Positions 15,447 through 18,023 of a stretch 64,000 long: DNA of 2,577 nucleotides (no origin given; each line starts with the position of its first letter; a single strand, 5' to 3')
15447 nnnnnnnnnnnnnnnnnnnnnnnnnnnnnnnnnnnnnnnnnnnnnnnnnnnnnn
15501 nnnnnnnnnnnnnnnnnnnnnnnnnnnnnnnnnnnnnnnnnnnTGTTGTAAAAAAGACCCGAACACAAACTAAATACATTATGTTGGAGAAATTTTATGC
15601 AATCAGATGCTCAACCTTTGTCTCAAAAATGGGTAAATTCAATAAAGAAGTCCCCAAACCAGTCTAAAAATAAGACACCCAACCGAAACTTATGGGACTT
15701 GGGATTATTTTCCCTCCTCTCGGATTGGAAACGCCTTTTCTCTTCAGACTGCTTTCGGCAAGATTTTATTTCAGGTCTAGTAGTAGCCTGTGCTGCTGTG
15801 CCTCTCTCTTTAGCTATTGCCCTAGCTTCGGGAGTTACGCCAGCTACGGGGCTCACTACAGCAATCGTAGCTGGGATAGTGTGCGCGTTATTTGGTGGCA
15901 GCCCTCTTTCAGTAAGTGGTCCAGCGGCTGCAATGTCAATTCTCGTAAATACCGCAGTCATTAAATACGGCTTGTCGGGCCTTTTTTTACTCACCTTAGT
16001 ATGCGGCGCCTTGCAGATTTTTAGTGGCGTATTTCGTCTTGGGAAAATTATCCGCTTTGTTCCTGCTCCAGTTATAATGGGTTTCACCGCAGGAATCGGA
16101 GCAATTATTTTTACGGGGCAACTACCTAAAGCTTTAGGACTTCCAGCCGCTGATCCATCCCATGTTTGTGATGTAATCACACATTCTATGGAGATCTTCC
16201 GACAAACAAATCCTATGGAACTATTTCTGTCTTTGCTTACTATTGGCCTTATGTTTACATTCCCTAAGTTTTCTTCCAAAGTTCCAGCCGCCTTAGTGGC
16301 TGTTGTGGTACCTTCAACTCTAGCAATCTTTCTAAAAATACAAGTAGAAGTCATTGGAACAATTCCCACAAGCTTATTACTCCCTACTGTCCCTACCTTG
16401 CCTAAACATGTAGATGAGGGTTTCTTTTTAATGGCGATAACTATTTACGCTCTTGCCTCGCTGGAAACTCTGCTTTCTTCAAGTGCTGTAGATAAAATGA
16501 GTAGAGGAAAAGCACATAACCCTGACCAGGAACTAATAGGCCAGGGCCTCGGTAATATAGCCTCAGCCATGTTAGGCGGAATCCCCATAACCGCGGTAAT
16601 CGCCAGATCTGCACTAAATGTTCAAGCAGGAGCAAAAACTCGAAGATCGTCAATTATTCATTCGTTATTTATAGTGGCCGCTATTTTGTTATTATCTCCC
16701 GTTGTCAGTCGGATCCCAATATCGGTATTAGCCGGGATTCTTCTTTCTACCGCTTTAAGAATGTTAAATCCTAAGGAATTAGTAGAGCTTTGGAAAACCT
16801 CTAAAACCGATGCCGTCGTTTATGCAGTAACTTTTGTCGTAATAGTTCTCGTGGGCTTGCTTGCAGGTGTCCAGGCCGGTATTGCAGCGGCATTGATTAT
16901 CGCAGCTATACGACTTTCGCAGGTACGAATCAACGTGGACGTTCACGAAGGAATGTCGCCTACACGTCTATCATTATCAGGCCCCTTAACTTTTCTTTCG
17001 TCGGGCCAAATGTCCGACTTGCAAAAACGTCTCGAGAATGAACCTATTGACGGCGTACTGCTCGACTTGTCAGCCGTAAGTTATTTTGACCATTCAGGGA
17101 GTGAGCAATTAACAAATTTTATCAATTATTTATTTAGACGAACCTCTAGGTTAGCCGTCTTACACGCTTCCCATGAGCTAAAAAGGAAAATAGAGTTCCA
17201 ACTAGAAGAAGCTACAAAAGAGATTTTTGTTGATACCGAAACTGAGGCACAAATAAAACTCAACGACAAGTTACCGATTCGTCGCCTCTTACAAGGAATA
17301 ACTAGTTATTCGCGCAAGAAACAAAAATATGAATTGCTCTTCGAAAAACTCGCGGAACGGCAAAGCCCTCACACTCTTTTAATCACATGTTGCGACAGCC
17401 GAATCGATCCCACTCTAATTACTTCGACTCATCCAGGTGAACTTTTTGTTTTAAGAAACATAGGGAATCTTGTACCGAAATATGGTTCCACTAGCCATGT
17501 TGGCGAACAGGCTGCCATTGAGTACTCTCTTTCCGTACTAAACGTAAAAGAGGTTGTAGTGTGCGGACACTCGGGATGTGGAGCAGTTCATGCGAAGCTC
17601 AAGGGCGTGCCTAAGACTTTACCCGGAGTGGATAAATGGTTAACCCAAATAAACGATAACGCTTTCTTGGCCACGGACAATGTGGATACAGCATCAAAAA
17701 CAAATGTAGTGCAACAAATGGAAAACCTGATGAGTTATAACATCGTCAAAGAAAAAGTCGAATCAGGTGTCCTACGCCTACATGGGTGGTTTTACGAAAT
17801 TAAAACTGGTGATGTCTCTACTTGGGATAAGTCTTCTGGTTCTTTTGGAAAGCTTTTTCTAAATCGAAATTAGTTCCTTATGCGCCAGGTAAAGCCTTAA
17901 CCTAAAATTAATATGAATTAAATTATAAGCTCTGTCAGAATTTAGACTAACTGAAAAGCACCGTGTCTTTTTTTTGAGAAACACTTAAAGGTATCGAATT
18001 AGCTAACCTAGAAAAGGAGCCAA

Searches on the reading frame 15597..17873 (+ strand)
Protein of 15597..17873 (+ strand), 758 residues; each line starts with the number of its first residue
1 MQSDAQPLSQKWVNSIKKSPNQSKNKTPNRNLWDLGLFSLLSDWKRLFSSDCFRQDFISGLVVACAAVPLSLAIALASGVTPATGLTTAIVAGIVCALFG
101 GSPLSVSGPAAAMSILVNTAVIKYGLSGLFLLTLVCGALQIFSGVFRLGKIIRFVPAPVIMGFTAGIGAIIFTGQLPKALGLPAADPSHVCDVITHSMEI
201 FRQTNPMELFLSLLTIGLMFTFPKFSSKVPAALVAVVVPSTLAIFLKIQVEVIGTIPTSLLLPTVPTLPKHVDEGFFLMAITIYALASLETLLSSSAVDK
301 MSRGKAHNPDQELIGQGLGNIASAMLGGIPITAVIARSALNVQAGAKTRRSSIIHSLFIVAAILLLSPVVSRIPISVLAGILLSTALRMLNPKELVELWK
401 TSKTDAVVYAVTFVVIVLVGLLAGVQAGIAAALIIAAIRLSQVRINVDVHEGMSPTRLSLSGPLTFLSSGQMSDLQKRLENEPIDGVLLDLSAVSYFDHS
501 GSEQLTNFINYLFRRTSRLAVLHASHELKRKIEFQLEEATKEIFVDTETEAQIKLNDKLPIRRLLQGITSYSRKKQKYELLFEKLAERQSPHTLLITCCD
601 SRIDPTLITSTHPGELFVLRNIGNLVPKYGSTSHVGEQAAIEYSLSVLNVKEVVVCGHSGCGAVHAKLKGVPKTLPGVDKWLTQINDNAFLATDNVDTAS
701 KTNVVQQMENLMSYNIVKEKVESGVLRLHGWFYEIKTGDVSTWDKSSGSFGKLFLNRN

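Call 16: search_protein_families(library=pfam, proteins=[window:15597-17873:+], max_evalue=0.001)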
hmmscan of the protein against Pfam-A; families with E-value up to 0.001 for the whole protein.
window:15597-17873:+ (758 aa): 5 families
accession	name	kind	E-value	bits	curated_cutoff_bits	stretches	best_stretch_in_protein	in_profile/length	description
PF00916.26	Sulfate_transp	-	3.1e-79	266.9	23.2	1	53-412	1-380/380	Sulfate permease family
PF00484.24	Pro_CA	-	2.6e-43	148.4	25.7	1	593-740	1-156/156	Carbonic anhydrase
PF01740.26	STAS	-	4.8e-08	33.1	22.6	1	445-533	2-89/106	STAS domain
PF16983.11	MFS_MOT1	-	4e-06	27.6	30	1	302-389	25-111/111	Molybdate transporter of MFS superfamily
PF13466.11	STAS_2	-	0.00079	20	29.2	0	458-530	1-72/80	STAS domain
